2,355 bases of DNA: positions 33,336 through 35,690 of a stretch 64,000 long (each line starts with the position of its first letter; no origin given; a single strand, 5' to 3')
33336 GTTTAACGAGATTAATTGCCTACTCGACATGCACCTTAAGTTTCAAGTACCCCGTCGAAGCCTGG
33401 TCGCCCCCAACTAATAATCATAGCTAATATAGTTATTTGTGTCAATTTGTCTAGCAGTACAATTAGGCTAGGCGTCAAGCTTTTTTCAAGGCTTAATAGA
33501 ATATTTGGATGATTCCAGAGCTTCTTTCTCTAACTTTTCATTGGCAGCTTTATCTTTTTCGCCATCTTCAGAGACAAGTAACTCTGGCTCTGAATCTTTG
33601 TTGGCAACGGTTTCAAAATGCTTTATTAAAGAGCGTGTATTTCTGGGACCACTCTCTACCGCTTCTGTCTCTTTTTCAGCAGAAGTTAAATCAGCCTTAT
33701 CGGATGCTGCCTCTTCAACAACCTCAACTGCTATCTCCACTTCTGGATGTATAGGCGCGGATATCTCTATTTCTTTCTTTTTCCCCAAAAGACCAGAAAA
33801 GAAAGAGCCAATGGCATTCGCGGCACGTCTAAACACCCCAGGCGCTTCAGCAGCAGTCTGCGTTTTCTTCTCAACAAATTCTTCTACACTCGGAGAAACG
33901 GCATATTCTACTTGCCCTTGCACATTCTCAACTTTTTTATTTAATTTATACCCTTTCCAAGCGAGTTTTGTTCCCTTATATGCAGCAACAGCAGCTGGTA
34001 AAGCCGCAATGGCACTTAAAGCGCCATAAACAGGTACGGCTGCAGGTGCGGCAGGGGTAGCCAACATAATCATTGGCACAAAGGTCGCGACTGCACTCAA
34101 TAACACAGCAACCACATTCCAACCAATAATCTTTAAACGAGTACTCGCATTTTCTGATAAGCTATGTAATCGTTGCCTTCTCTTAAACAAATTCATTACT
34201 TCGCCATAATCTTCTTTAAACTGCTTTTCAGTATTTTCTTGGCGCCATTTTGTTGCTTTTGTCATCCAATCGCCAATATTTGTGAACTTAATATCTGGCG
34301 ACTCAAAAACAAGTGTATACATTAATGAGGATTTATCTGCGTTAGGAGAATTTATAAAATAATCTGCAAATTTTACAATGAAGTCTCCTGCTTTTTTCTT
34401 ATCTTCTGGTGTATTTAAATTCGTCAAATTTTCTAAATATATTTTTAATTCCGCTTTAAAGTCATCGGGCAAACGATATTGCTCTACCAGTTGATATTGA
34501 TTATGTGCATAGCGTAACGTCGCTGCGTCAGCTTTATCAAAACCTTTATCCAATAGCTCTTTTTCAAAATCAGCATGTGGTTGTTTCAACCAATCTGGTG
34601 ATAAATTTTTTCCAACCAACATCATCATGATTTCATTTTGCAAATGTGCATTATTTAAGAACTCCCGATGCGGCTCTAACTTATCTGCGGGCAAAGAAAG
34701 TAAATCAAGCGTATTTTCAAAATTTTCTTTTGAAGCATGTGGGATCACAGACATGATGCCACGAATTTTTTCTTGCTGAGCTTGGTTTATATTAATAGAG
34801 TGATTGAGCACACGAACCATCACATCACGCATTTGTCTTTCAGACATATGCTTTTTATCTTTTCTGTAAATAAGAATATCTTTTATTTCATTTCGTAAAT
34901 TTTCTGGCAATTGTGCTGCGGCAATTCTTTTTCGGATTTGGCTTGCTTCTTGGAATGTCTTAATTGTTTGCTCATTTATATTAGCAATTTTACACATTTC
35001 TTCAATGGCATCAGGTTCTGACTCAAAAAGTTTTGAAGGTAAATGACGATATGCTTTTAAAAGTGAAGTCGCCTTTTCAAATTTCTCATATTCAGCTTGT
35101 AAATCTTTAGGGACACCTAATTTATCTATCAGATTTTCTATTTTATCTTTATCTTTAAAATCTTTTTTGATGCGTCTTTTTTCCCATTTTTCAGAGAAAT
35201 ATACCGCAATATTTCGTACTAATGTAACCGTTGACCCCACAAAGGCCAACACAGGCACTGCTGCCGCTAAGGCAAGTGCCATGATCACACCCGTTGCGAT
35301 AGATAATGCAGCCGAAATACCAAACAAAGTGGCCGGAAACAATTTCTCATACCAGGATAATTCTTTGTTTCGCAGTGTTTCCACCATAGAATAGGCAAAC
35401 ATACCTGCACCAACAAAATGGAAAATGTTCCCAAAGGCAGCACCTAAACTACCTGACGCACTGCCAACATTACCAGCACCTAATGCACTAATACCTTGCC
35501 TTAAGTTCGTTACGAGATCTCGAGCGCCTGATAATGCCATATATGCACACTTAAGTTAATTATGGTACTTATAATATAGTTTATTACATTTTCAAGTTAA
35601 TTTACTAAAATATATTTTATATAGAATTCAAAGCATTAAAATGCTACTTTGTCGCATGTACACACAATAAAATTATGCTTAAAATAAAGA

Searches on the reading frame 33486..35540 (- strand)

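Call 42: search_protein_families(library=pfam, proteins=[window:33486-35540:-], max_evalue=0.01)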
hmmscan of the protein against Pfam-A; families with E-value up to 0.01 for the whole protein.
window:33486-35540:- (684 aa): 1 family
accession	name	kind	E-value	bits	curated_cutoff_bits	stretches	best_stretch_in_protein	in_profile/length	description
PF11188.13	DUF2975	-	0.006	17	27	1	449-525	39-114/130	Protein of unknown function (DUF2975)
